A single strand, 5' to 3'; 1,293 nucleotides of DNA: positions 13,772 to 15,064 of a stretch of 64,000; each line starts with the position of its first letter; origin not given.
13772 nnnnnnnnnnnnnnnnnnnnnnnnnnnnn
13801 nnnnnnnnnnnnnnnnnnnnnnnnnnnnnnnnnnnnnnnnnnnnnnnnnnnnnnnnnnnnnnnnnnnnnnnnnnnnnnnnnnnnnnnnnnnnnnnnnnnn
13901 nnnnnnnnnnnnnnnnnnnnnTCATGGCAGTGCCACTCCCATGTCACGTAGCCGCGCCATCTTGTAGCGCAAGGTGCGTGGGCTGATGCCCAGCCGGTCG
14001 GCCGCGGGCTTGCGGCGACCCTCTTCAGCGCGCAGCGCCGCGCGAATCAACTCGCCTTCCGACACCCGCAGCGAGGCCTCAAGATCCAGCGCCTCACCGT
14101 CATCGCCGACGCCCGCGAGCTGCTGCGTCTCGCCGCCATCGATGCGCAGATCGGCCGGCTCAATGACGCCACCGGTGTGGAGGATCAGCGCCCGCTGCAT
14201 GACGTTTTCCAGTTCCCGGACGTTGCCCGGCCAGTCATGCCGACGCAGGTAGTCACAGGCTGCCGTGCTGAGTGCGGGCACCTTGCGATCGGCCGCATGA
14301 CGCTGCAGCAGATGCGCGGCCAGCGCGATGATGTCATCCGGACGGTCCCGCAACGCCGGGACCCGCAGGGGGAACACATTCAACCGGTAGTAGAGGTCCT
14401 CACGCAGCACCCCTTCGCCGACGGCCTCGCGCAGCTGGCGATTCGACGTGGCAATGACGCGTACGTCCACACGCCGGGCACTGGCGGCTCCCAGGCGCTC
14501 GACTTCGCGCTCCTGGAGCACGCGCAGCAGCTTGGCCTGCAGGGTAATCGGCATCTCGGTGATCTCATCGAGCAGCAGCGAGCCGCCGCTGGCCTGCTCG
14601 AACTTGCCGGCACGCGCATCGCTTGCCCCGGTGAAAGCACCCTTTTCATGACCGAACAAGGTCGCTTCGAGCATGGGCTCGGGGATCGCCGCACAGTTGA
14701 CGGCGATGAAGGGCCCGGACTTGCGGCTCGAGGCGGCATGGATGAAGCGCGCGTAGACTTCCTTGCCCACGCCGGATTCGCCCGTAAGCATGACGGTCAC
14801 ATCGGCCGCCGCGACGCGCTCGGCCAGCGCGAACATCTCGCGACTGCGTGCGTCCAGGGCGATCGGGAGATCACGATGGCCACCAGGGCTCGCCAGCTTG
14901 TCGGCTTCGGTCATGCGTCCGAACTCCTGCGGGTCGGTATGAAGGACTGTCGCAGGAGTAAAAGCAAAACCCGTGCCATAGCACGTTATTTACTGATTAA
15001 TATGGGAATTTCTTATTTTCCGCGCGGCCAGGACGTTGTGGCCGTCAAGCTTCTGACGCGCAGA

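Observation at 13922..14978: Receiver-less sigma54 activator (FleT-like) translationally fused into the fliE operon; no FleS/FleR-type two-component pair in the cluster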

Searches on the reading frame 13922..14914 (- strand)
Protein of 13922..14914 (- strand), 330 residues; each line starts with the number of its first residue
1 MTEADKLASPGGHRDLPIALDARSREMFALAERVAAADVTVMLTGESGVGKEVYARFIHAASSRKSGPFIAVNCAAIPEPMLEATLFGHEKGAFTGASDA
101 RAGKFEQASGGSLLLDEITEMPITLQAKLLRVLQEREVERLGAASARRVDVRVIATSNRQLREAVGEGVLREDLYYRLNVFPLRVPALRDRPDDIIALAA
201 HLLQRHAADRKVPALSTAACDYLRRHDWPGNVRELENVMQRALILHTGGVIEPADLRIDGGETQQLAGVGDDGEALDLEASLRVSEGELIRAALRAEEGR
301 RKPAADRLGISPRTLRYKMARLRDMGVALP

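Call 6: search_protein_families(library=pfam, proteins=[window:13922-14914:-])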
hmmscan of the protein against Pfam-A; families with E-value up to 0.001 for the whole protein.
window:13922-14914:- (330 aa): 6 families
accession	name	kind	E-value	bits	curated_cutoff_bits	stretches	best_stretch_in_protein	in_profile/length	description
PF00158.32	Sigma54_activat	-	2.3e-67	226.3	20.2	1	22-183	6-167/168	Sigma-54 interaction domain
PF25601.1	AAA_lid_14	-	1.5e-21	76.4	27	1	189-258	1-72/87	AAA+ ATPase lid domain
PF14532.12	Sigma54_activ_2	-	1.8e-19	70.8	25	1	26-188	9-138/138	Sigma-54 interaction domain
PF02954.25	HTH_8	-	9.8e-13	48.1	22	1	282-321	2-41/42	Bacterial regulatory protein, Fis family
PF07728.20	AAA_5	-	3.1e-07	30.9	22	1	41-161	2-125/139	AAA domain (dynein-related subfamily)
PF13556.12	HTH_30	-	0.00063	19.9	27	0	296-325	10-39/59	PucR C-terminal helix-turn-helix domain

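Call 7: search_protein_families(library=ncbifam, proteins=[window:13922-14914:-])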
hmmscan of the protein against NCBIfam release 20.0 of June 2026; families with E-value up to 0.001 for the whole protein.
window:13922-14914:- (330 aa): 27 families (the best 25 are shown)
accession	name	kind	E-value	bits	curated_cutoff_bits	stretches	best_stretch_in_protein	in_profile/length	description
NF050807.1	TransRegFlbDCaul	equivalog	1.7e-105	353.5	750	1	18-330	121-446/454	sigma-54-dependent transcriptional regulator FlbD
TIGR01817.1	nifA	equivalog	8e-96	321.9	528.85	1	25-264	206-446/534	nif-specific transcriptional activator NifA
NF008469.0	PRK11361.1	equivalog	3.4e-94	316.1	714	1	32-320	160-452/461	acetoacetate metabolism transcriptional regulator AtoC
TIGR02915.1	PEP_resp_reg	equivalog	5.2e-91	305.7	502.6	1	23-321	147-441/445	PEP-CTERM-box response regulator transcription factor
NF041552.1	TF_PrdR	equivalog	1.5e-90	304.2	795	1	26-320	278-574/577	sigma-54 dependent transcriptional regulator PrdR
TIGR01818.1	ntrC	equivalog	1.7e-90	304.1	558.6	1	25-264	144-385/463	nitrogen regulation protein NR(I)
NF003451.0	PRK05022.1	equivalog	2e-90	303.9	476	1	32-319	207-505/512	nitric oxide reductase transcriptional regulator NorR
NF038308.1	RNA_repair_RtcR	equivalog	1.9e-84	284.4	650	1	22-267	187-443/530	RNA repair transcriptional activator RtcR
TIGR02329.1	propionate_PrpR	equivalog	2.2e-83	280.7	499.2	1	26-319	223-524/526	propionate catabolism operon regulatory protein PrpR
NF041906.1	V4R_TF_MobR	exception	1.6e-82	277.8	999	1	25-320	242-542/544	phenol degradation transcriptional regulator MobR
NF049963.1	RespRegFlgRCampy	domain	5.9e-79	265.9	750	1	25-267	144-388/429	fla regulon two-component system response regulator FlgR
NF011695.0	PRK15115.1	equivalog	1.6e-76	257.9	763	1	23-293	140-419/445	two-component system response regulator GlrR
NF007689.0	PRK10365.1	equivalog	5.6e-76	256.1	760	1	33-321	157-441/441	sigma-54-dependent response regulator transcription factor ZraR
NF011958.0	PRK15429.1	equivalog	2.6e-75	254.4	830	1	30-322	394-684/692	formate hydrogenlyase transcriptional activator FlhA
NF041946.1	LuxO_transreg_Vib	equivalog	3.9e-74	250.1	800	1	27-319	145-457/463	quorum-sensing sigma-54 dependent transcriptional regulator LuxO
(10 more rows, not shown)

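Call 8: find_homologous_proteins(query=window:13922-14914:-, max_evalue=1e-40)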
Query window:13922-14914:- (330 aa): 8000 proteins with E <= 1e-40 among 8000 candidates; the best 120 are listed.
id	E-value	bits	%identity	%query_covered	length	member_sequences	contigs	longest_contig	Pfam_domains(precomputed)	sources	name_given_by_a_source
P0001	1.6e-196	670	95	100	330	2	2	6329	PF00158.33,PF25601.2,PF02954.26,PF14532.13,PF07728.21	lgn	-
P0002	3.5e-180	616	88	100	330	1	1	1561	PF00158.33,PF25601.2,PF02954.26,PF14532.13,PF07728.21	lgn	-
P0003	3.1e-177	607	86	100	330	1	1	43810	PF00158.33,PF25601.2,PF02954.26,PF14532.13,PF07728.21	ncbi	-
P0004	7.7e-174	596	86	100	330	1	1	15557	PF00158.33,PF25601.2,PF02954.26,PF14532.13,PF07728.21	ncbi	-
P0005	4.4e-163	560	81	100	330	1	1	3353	PF00158.33,PF25601.2,PF02954.26,PF14532.13,PF07728.21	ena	-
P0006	1.4e-134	467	74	95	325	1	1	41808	PF00158.33,PF25601.2,PF02954.26,PF14532.13,PF07728.21,PF13556.13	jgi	jgi:two-component system, response regulator FlrC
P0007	1.4e-134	467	73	95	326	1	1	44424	PF00158.33,PF25601.2,PF02954.26,PF14532.13,PF07728.21,PF13556.13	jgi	jgi:two-component system response regulator FlrC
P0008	5.7e-134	465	71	98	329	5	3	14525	PF00158.33,PF25601.2,PF02954.26,PF14532.13,PF07728.21,PF13556.13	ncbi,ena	-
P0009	6.5e-133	461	69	100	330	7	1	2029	PF00158.33,PF25601.2,PF02954.26,PF14532.13,PF07728.21,PF13556.13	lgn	-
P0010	8.9e-131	454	71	95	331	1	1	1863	PF00158.33,PF25601.2,PF02954.26,PF14532.13,PF07728.21,PF13556.13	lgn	-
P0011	1.6e-129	450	70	95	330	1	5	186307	PF00158.33,PF25601.2,PF02954.26,PF14532.13,PF07728.21,PF13556.13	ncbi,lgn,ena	-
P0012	3.3e-129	449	72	96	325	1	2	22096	PF00158.33,PF25601.2,PF02954.26,PF14532.13,PF07728.21,PF13556.13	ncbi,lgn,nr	ncbi:MAG: sigma-54-dependent Fis family transcriptional regulator [Gammaproteobacteria bacterium]|nr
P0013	5.4e-129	448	70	95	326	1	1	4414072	PF00158.33,PF07724.21,PF25601.2,PF02954.26,PF14532.13,PF07728.21,PF13556.13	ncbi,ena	-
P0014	6.2e-129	448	71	96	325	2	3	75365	PF00158.33,PF25601.2,PF02954.26,PF14532.13,PF07728.21,PF13556.13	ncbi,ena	-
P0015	9.9e-129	447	70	95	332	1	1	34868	PF00158.33,PF25601.2,PF02954.26,PF14532.13,PF07728.21,PF13556.13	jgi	jgi:two-component system response regulator FlrC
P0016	3.3e-128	446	68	100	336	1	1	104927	PF00158.33,PF25601.2,PF02954.26,PF14532.13,PF07728.21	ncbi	-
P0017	6.4e-128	445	69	99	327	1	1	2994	PF00158.33,PF25601.2,PF02954.26,PF14532.13,PF07728.21,PF13556.13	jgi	jgi:two-component system response regulator FlrC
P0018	6.4e-128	445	71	95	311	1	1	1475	PF00158.33,PF25601.2,PF02954.26,PF14532.13,PF07728.21,PF13556.13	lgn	-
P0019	7.8e-128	444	67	96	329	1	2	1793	PF00158.33,PF25601.2,PF02954.26,PF14532.13,PF07728.21,PF13556.13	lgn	-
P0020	1.1e-127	444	70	95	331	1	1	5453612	PF00158.33,PF07724.21,PF25601.2,PF02954.26,PF14532.13,PF07728.21,PF13556.13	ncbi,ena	-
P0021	1.2e-127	444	70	95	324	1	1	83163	PF00158.33,PF25601.2,PF02954.26,PF14532.13,PF07728.21,PF13556.13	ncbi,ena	ncbi:MAG TPA: sigma-54 dependent transcriptional regulator [Gammaproteobacteria bacterium]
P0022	2.0e-127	443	66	100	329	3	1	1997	PF00158.33,PF25601.2,PF02954.26,PF14532.13,PF07728.21,PF13556.13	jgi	jgi:two-component system, response regulator FlrC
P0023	1.3e-126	441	66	99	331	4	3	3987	PF00158.33,PF25601.2,PF02954.26,PF14532.13,PF07728.21,PF13556.13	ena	-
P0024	3.0e-126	439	68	94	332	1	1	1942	PF00158.33,PF25601.2,PF02954.26,PF14532.13,PF07728.21,PF13556.13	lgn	-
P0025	3.8e-126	439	66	100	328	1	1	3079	PF00158.33,PF25601.2,PF02954.26,PF14532.13,PF13556.13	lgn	-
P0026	6.0e-125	435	69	95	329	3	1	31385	PF00158.33,PF25601.2,PF02954.26,PF14532.13,PF07728.21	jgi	-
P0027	6.3e-125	435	65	99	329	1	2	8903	PF00158.33,PF25601.2,PF02954.26,PF14532.13,PF07728.21,PF13556.13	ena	-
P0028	1.3e-124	434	65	100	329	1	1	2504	PF00158.33,PF25601.2,PF02954.26,PF14532.13,PF07728.21,PF13556.13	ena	-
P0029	1.8e-124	433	68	95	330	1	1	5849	PF00158.33,PF25601.2,PF02954.26,PF14532.13,PF07728.21,PF13556.13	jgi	-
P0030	5.7e-124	432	68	95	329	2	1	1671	PF00158.33,PF25601.2,PF02954.26,PF14532.13,PF07728.21,PF13556.13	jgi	jgi:two-component system response regulator FlrC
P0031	3.4e-123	429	69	95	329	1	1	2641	PF00158.33,PF25601.2,PF02954.26,PF14532.13,PF07728.21,PF13556.13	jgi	-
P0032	5.6e-123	429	61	100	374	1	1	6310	PF00158.33,PF25601.2,PF02954.26,PF14532.13,PF07728.21,PF13556.13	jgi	jgi:two-component system response regulator FlrC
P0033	6.6e-123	428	68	95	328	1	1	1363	PF00158.33,PF25601.2,PF02954.26,PF14532.13,PF07728.21,PF13556.13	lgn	-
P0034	1.4e-122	427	68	95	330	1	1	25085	PF00158.33,PF25601.2,PF02954.26,PF14532.13,PF07728.21,PF13556.13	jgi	jgi:two-component system response regulator FlrC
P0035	2.0e-122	427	67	95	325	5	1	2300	PF00158.33,PF25601.2,PF02954.26,PF14532.13,PF07728.21,PF13556.13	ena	-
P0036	2.4e-122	426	70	95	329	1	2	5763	PF00158.33,PF25601.2,PF02954.26,PF14532.13,PF07728.21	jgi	jgi:two-component system response regulator FlrC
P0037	3.7e-122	426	68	95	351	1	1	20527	PF00158.33,PF25601.2,PF02954.26,PF14532.13,PF07728.21,PF13556.13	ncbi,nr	ncbi:MAG: sigma-54-dependent Fis family transcriptional regulator [Gammaproteobacteria bacterium]|nr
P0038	6.0e-122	425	68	95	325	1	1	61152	PF00158.33,PF25601.2,PF02954.26,PF14532.13,PF07728.21,PF13556.13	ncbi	ncbi:MAG TPA: sigma 54-interacting transcriptional regulator [Gammaproteobacteria bacterium]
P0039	9.4e-122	425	68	95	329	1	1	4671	PF00158.33,PF25601.2,PF02954.26,PF14532.13,PF07728.21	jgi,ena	-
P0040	9.7e-122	424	69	95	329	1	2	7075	PF00158.33,PF25601.2,PF02954.26,PF14532.13,PF07728.21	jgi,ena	jgi:two-component system response regulator FlrC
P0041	1.1e-121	424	69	95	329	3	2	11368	PF00158.33,PF25601.2,PF02954.26,PF14532.13,PF07728.21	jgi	jgi:two-component system response regulator FlrC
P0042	1.1e-121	424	69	95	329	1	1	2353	PF00158.33,PF25601.2,PF02954.26,PF14532.13,PF07728.21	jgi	jgi:two-component system, response regulator FlrC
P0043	1.2e-121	424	69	95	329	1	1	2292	PF00158.33,PF25601.2,PF02954.26,PF14532.13,PF07728.21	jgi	-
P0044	1.2e-121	424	66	95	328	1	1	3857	PF00158.33,PF25601.2,PF02954.26,PF14532.13,PF07728.21,PF13556.13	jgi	jgi:two-component system, response regulator FlrC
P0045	1.2e-121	424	68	95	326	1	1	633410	PF00158.33,PF25601.2,PF02954.26,PF14532.13,PF07728.21,PF13556.13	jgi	jgi:two-component system response regulator FlrC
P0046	1.5e-121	424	67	96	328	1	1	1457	PF00158.33,PF25601.2,PF02954.26,PF14532.13,PF13556.13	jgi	jgi:two-component system, response regulator FlrC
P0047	2.0e-121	423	69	95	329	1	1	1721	PF00158.33,PF25601.2,PF02954.26,PF14532.13,PF07728.21,PF13556.13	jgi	jgi:two-component system response regulator FlrC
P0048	2.0e-121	423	67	95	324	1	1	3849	PF00158.33,PF25601.2,PF02954.26,PF14532.13,PF07728.21,PF13556.13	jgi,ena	-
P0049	7.3e-121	422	65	98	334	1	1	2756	PF00158.33,PF25601.2,PF02954.26,PF14532.13,PF07728.21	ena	-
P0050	7.7e-121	422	68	95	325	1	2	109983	PF00158.33,PF25601.2,PF02954.26,PF14532.13,PF07728.21,PF13556.13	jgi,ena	-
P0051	1.0e-120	421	66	95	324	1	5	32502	PF00158.33,PF25601.2,PF02954.26,PF14532.13,PF07728.21,PF13556.13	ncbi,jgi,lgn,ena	-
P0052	2.0e-120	420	67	95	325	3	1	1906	PF00158.33,PF25601.2,PF02954.26,PF14532.13,PF07728.21,PF13556.13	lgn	-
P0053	3.4e-120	419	66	95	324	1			PF00158.33,PF25601.2,PF02954.26,PF14532.13,PF07728.21,PF13556.13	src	-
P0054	4.1e-120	419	66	95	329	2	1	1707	PF00158.33,PF25601.2,PF02954.26,PF14532.13,PF13556.13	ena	-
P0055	7.6e-120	418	67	95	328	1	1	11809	PF00158.33,PF25601.2,PF02954.26,PF14532.13,PF07728.21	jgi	-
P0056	1.2e-119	418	65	100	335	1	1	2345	PF00158.33,PF25601.2,PF02954.26,PF14532.13,PF07728.21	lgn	-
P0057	1.3e-119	417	66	95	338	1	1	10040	PF00158.33,PF25601.2,PF02954.26,PF13518.13,PF14532.13,PF07728.21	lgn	-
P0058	1.6e-119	417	69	90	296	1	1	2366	PF00158.33,PF25601.2,PF02954.26,PF14532.13,PF07728.21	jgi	jgi:two-component system response regulator FlrC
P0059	3.0e-119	416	68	94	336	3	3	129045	PF00158.33,PF25601.2,PF02954.26,PF14532.13,PF07728.21,PF13556.13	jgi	jgi:two-component system, response regulator FlrC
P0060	3.7e-119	416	68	95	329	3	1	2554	PF00158.33,PF25601.2,PF02954.26,PF14532.13,PF07728.21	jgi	jgi:two-component system response regulator FlrC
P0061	5.7e-119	415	66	95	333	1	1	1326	PF00158.33,PF25601.2,PF02954.26,PF14532.13,PF07728.21,PF13556.13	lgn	-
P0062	7.1e-118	412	66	95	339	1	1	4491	PF00158.33,PF25601.2,PF02954.26,PF14532.13,PF07728.21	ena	-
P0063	2.4e-117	410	64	100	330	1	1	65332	PF00158.33,PF25601.2,PF02954.26,PF14532.13,PF07728.21,PF13556.13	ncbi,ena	-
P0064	8.3e-117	408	65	100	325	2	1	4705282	PF00158.33,PF25601.2,PF02954.26,PF14532.13,PF13556.13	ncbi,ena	-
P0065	1.3e-116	408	66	98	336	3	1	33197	PF00158.33,PF25601.2,PF02954.26,PF14532.13,PF07728.21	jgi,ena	-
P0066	2.9e-116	407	68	93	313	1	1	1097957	PF12840.14,PF00158.33,PF25601.2,PF02954.26,PF14532.13,PF07728.21,PF13556.13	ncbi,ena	-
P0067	2.2e-115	404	60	100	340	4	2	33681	PF00158.33,PF25601.2,PF02954.26,PF14532.13,PF07728.21,PF13556.13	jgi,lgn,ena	-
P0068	2.7e-115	403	66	94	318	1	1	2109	PF00158.33,PF25601.2,PF02954.26,PF14532.13,PF07728.21,PF13556.13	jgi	jgi:two-component system response regulator FlrC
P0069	2.7e-115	403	65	96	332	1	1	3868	PF00158.33,PF25601.2,PF02954.26,PF14532.13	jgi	jgi:two-component system response regulator FlrC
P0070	1.4e-114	401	63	95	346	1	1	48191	PF00158.33,PF25601.2,PF02954.26,PF14532.13,PF07728.21,PF13556.13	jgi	jgi:two-component system, response regulator FlrC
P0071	2.4e-114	400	60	100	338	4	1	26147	PF00158.33,PF25601.2,PF02954.26,PF14532.13,PF07728.21,PF13556.13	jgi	jgi:two-component system response regulator FlrC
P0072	1.2e-113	398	61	95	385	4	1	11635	PF00158.33,PF25601.2,PF02954.26,PF14532.13,PF07728.21,PF13556.13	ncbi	-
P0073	2.4e-113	397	64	95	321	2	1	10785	PF00158.33,PF25601.2,PF02954.26,PF14532.13,PF07728.21,PF01078.28,PF13556.13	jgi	jgi:two-component system response regulator FlrC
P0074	3.2e-113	397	62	95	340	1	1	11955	PF00158.33,PF25601.2,PF02954.26,PF14532.13,PF07728.21,PF13556.13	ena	-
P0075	7.2e-113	395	64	95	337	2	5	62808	PF00158.33,PF25601.2,PF02954.26,PF14532.13,PF07728.21,PF01078.28,PF13556.13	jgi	jgi:two-component system, response regulator FlrC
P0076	1.7e-112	394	62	95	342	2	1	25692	PF00158.33,PF25601.2,PF02954.26,PF14532.13,PF07728.21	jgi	jgi:two-component system response regulator FlrC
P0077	3.0e-112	393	68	90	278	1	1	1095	PF00158.33,PF25601.2,PF02954.26,PF14532.13,PF07728.21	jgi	jgi:two-component system response regulator FlrC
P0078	1.1e-111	391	63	95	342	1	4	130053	PF00158.33,PF25601.2,PF02954.26,PF14532.13,PF07728.21,PF13556.13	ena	-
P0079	1.3e-111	391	62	96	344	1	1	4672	PF00158.33,PF25601.2,PF02954.26,PF14532.13,PF07728.21,PF13556.13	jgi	jgi:two-component system response regulator FlrC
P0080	1.6e-111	391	62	96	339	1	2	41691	PF00158.33,PF25601.2,PF02954.26,PF14532.13,PF07728.21,PF01078.28,PF13556.13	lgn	-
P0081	1.8e-111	391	62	95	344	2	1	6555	PF00158.33,PF07724.21,PF25601.2,PF02954.26,PF14532.13,PF07728.21,PF13556.13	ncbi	-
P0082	2.1e-111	391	62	95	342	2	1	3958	PF00158.33,PF25601.2,PF02954.26,PF14532.13,PF07728.21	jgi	jgi:two-component system response regulator FlrC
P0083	2.1e-111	391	62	95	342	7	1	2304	PF00158.33,PF25601.2,PF02954.26,PF14532.13,PF07728.21,PF13556.13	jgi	jgi:two-component system, response regulator FlrC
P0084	4.2e-111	390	62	95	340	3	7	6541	PF00158.33,PF25601.2,PF02954.26,PF14532.13,PF07728.21,PF13556.13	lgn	-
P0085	4.6e-111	389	60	100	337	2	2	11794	PF00158.33,PF25601.2,PF02954.26,PF14532.13,PF07728.21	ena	-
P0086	7.4e-111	389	63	95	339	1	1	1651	PF00158.33,PF25601.2,PF02954.26,PF14532.13,PF07728.21,PF13556.13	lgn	-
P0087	8.6e-111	389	63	98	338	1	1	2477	PF12840.14,PF00158.33,PF25601.2,PF02954.26,PF14532.13,PF07728.21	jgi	-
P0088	9.1e-111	388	61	95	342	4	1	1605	PF00158.33,PF25601.2,PF02954.26,PF14532.13,PF07728.21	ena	-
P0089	1.2e-110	388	62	95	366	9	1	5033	PF00158.33,PF25601.2,PF02954.26,PF14532.13,PF07728.21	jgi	jgi:two-component system response regulator FlrC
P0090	1.8e-110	388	61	100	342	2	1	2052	PF00158.33,PF25601.2,PF02954.26,PF14532.13,PF07728.21,PF13556.13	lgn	-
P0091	1.8e-110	387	61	95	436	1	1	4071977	PF00158.33,PF07724.21,PF25601.2,PF02954.26,PF14532.13,PF07728.21,PF00072.31,PF13556.13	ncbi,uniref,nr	ncbi:sigma-54-dependent transcriptional regulator [Gallaecimonas mangrovi]|uniref:sigma-54-dependent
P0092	1.9e-110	387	62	95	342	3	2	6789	PF00158.33,PF25601.2,PF02954.26,PF14532.13,PF07728.21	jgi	jgi:two-component system response regulator FlrC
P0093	2.2e-110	387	62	95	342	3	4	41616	PF00158.33,PF25601.2,PF02954.26,PF14532.13,PF07728.21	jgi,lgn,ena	-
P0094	3.1e-110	387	61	95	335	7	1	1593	PF00158.33,PF25601.2,PF02954.26,PF14532.13,PF07728.21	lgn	-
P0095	3.3e-110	387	62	95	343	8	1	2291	PF00158.33,PF07724.21,PF25601.2,PF02954.26,PF14532.13,PF07728.21,PF13556.13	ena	-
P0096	4.3e-110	386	62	95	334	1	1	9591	PF00158.33,PF25601.2,PF02954.26,PF14532.13,PF07728.21,PF13556.13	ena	-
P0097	6.9e-110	386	61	95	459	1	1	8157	PF00158.33,PF25601.2,PF02954.26,PF14532.13,PF07728.21,PF00072.31,PF13556.13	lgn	-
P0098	6.9e-110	386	63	95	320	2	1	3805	PF00158.33,PF25601.2,PF02954.26,PF14532.13,PF07728.21,PF01078.28,PF13556.13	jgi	-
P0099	7.0e-110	386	59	98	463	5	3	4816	PF00158.33,PF25601.2,PF02954.26,PF14532.13,PF07728.21,PF00072.31,PF01078.28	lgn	-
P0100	8.2e-110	385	63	95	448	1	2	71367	PF00158.33,PF25601.2,PF02954.26,PF14532.13,PF07728.21,PF00072.31,PF13556.13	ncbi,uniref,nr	ncbi:MAG: sigma-54 dependent transcriptional regulator [Mizugakiibacter sp.]|uniref:sigma-54-depende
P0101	1.7e-109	384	63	95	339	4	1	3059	PF00158.33,PF07724.21,PF25601.2,PF02954.26,PF13518.13,PF14532.13,PF07728.21,PF01078.28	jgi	-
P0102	1.8e-109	384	63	95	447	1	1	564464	PF12840.14,PF00158.33,PF25601.2,PF02954.26,PF14532.13,PF07728.21,PF00072.31,PF13556.13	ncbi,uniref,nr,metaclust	ncbi:sigma-54-dependent transcriptional regulator [Acidihalobacter prosperus]|uniref:Flagellar regul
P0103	1.9e-109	384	62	95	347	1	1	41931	PF00158.33,PF25601.2,PF02954.26,PF14532.13,PF07728.21,PF13556.13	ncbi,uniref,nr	ncbi:sigma-54-dependent Fis family transcriptional regulator [Thioalkalivibrio sp. XN279]|uniref:sig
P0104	2.0e-109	384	63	95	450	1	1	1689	PF12840.14,PF00158.33,PF25601.2,PF02954.26,PF14532.13,PF00072.31,PF13556.13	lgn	-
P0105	2.1e-109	384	61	95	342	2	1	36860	PF00158.33,PF25601.2,PF02954.26,PF14532.13,PF07728.21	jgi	jgi:two-component system response regulator FlrC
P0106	2.6e-109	384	62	95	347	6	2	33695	PF00158.33,PF25601.2,PF02954.26,PF14532.13,PF07728.21,PF01078.28,PF13556.13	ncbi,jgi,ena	-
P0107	2.8e-109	384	63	97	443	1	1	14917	PF12840.14,PF00158.33,PF25601.2,PF02954.26,PF00004.36,PF14532.13,PF07728.21,PF00072.31,PF13556.13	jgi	jgi:two-component system response regulator FlrC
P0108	3.4e-109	383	61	95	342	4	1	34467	PF00158.33,PF25601.2,PF02954.26,PF14532.13,PF07728.21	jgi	jgi:two-component system response regulator FlrC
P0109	3.5e-109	383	63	96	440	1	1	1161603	PF00158.33,PF25601.2,PF02954.26,PF14532.13,PF07728.21,PF00072.31,PF13556.13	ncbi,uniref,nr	ncbi:sigma-54-dependent transcriptional regulator [Inmirania thermothiophila]|uniref:Two-component s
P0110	3.8e-109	383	61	95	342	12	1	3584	PF00158.33,PF25601.2,PF02954.26,PF14532.13,PF07728.21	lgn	-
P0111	4.6e-109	383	61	98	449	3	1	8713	PF00158.33,PF25601.2,PF02954.26,PF14532.13,PF07728.21,PF00072.31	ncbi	-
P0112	8.3e-109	382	60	99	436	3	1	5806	PF00158.33,PF25601.2,PF02954.26,PF14532.13,PF07728.21,PF00072.31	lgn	-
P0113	1.5e-108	381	62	98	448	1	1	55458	PF00158.33,PF25601.2,PF02954.26,PF14532.13,PF07728.21,PF00072.31,PF13556.13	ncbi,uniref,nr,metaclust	ncbi:sigma-54 dependent transcriptionalregulator/response regulator FleR [Mizugakiibacter sediminis]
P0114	1.8e-108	381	60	95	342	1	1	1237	PF00158.33,PF25601.2,PF02954.26,PF14532.13,PF07728.21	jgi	-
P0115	1.8e-108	381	62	94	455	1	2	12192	PF00158.33,PF25601.2,PF02954.26,PF13518.13,PF14532.13,PF07728.21,PF00072.31,PF13556.13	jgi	jgi:two-component system response regulator FlrC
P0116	2.1e-108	381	62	95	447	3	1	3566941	PF00158.33,PF25601.2,PF02954.26,PF14532.13,PF07728.21,PF00072.31,PF13556.13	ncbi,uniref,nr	ncbi:sigma-54-dependent Fis family transcriptional regulator [Acidihalobacter yilgarnensis]|uniref:S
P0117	2.6e-108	380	62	95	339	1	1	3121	PF00158.33,PF07724.21,PF25601.2,PF02954.26,PF13518.13,PF14532.13,PF07728.21,PF01078.28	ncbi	-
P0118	5.7e-108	379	59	95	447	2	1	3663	PF12840.14,PF00158.33,PF07724.21,PF25601.2,PF02954.26,PF14532.13,PF07728.21,PF00072.31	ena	-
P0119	7.7e-108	379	62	95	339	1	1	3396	PF00158.33,PF07724.21,PF25601.2,PF02954.26,PF14532.13,PF07728.21,PF01078.28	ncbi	-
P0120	1.1e-107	378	62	95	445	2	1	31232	PF00158.33,PF07724.21,PF25601.2,PF02954.26,PF14532.13,PF07728.21,PF00072.31,PF13556.13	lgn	-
